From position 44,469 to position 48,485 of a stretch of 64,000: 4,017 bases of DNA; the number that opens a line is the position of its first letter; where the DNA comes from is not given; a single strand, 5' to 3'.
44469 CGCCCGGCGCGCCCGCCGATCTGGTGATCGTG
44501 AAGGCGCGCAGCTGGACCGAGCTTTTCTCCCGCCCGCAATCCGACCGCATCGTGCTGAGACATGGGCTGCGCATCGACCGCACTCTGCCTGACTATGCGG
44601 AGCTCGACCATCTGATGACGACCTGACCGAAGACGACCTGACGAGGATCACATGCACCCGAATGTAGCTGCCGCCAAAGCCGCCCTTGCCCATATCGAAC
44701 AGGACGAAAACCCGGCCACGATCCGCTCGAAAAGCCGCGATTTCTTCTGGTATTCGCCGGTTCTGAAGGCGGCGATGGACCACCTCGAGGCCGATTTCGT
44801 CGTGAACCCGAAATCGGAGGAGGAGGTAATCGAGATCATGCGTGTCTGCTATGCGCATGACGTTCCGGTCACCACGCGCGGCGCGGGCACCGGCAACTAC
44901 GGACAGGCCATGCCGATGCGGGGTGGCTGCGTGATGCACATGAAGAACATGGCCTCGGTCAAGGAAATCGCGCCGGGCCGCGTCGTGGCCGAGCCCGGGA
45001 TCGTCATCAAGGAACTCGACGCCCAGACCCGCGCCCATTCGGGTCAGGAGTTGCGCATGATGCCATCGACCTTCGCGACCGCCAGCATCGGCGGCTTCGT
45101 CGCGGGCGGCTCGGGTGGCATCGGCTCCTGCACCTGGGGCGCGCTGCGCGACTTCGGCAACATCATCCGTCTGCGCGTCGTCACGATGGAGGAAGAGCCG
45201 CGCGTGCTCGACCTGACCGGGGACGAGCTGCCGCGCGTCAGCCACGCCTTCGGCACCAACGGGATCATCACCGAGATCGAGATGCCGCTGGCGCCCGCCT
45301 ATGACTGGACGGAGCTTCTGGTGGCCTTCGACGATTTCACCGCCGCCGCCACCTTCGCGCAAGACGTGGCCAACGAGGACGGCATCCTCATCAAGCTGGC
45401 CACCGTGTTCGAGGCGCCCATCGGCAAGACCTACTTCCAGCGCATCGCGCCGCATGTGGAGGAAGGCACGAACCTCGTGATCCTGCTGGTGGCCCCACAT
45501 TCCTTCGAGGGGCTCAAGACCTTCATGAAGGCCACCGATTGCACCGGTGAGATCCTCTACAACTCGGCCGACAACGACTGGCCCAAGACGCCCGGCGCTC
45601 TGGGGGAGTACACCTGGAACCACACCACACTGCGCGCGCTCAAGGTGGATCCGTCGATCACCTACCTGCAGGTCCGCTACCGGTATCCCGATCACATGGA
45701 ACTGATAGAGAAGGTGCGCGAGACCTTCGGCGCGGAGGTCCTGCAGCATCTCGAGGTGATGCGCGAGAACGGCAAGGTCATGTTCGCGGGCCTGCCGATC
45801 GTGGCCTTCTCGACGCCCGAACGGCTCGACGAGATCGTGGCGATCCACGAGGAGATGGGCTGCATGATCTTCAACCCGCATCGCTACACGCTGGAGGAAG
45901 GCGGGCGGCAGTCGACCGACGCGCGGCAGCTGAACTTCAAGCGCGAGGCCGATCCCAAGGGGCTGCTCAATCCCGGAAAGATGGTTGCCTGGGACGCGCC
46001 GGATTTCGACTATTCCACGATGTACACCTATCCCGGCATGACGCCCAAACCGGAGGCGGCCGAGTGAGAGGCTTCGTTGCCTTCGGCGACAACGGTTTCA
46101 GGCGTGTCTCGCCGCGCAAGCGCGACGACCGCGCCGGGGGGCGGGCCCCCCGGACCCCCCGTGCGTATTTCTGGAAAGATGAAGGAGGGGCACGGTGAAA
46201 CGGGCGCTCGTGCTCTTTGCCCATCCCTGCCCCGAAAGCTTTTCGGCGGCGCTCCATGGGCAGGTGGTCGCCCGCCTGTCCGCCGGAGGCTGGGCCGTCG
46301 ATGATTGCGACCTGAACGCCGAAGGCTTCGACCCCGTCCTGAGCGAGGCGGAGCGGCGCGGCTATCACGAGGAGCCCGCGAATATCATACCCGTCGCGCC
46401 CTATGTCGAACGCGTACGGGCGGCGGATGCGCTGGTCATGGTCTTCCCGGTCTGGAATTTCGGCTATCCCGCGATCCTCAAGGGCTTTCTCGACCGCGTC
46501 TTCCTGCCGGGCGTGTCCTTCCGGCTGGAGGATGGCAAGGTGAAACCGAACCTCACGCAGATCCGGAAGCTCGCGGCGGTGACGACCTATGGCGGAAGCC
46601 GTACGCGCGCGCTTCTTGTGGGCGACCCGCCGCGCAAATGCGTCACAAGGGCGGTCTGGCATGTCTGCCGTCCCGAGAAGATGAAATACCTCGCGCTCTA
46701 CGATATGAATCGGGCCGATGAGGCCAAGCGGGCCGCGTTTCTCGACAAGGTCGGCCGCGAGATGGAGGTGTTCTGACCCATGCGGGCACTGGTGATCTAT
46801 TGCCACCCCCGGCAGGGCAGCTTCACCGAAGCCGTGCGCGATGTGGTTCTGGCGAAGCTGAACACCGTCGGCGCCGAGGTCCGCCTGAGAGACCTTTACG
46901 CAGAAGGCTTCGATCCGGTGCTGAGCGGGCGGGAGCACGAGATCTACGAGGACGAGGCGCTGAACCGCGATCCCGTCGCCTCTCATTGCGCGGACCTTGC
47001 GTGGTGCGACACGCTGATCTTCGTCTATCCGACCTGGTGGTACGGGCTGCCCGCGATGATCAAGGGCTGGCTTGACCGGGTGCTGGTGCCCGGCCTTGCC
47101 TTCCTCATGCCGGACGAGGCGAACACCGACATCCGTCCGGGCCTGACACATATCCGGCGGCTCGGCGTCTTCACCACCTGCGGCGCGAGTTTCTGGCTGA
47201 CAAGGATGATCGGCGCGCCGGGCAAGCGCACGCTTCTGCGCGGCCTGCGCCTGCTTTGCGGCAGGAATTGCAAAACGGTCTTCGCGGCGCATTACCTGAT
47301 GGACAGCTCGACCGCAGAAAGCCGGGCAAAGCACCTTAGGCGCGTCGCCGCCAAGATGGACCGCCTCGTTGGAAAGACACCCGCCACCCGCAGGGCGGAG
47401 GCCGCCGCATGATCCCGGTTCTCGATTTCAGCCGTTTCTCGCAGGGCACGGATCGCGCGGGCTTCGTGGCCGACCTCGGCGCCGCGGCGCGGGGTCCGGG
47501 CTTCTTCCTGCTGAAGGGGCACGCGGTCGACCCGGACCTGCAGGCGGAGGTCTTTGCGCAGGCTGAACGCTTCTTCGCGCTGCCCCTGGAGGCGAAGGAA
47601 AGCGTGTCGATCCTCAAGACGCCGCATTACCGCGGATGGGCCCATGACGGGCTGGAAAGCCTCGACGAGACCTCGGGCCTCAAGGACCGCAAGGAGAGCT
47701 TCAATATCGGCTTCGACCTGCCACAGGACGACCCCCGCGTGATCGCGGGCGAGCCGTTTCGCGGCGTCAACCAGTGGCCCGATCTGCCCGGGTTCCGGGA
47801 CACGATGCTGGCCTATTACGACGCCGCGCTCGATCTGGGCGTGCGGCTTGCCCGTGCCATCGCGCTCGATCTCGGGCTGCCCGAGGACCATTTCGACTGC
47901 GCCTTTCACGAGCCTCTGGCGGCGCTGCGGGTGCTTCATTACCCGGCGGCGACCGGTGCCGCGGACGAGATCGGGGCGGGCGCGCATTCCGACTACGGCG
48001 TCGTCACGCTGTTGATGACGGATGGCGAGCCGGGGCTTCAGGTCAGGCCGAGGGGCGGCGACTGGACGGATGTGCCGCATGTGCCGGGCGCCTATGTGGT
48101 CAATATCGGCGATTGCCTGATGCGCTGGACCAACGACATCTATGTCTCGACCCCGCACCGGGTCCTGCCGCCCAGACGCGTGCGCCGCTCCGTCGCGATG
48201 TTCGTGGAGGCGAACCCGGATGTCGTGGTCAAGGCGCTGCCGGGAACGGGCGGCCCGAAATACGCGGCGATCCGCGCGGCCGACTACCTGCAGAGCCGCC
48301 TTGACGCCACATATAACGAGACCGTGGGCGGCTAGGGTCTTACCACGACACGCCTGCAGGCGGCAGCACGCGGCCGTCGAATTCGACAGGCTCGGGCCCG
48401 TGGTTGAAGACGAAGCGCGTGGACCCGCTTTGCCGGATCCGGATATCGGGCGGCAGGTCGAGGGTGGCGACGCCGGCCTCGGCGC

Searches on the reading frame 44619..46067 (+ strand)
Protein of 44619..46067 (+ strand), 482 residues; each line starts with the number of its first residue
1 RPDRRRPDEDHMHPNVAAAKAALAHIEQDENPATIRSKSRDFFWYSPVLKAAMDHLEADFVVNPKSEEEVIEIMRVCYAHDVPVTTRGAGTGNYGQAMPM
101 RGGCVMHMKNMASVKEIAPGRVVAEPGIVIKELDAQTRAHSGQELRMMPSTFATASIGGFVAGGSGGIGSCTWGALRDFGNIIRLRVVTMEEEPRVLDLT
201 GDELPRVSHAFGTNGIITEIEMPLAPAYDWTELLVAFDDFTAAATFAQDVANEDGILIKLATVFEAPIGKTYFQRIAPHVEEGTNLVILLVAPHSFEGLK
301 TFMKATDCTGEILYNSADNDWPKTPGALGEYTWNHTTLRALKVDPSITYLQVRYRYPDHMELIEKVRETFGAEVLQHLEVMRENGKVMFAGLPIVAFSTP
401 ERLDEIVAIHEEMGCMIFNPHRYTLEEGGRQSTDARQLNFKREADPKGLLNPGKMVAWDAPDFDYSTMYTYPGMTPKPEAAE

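Call 7: search_protein_families(library=pfam, proteins=[window:44619-46067:+])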
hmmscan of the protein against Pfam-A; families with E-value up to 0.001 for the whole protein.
window:44619-46067:+ (482 aa): 1 family
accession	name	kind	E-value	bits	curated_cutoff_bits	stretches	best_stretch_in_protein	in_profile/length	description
PF01565.28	FAD_binding_4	-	1.8e-27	96.1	26.4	1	59-191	2-132/139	FAD binding domain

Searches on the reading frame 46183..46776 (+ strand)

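Call 7: search_protein_families(library=pfam, proteins=[window:46183-46776:+])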
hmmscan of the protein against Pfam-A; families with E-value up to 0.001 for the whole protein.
window:46183-46776:+ (197 aa): 2 families
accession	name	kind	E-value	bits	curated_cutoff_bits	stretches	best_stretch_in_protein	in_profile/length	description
PF02525.22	Flavodoxin_2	-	3.8e-29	102.3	27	1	6-189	1-193/198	Flavodoxin-like fold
PF03358.20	FMN_red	-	7.6e-12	45.5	24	1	9-140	4-118/152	NADPH-dependent FMN reductase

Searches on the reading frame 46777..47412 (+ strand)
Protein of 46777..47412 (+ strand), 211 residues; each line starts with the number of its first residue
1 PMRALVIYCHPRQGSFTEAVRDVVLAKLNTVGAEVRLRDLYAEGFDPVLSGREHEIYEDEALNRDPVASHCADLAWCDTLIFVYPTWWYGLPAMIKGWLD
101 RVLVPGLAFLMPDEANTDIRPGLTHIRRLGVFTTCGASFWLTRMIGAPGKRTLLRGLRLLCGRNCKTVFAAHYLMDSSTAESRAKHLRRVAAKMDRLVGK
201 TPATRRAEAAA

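Call 7: search_protein_families(library=pfam, proteins=[window:46777-47412:+])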
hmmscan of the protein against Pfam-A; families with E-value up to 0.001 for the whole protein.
window:46777-47412:+ (211 aa): 2 families
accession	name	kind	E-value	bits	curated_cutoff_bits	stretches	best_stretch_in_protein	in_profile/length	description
PF02525.22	Flavodoxin_2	-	2.9e-33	115.7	27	1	2-192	1-196/198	Flavodoxin-like fold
PF03358.20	FMN_red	-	4.6e-12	46.2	24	1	2-102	1-96/152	NADPH-dependent FMN reductase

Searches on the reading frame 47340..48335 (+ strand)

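Call 7: search_protein_families(library=pfam, proteins=[window:47340-48335:+])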
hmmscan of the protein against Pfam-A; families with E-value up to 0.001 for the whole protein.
window:47340-48335:+ (331 aa): 2 families
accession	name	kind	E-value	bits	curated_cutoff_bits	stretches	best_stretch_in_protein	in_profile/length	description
PF14226.12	DIOX_N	-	2.8e-30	105.8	27.3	1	25-148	1-116/117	non-haem dioxygenase in morphine synthesis N-terminal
PF03171.26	2OG-FeII_Oxy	-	8.5e-22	77.8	23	1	195-289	4-99/101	2OG-Fe(II) oxygenase superfamily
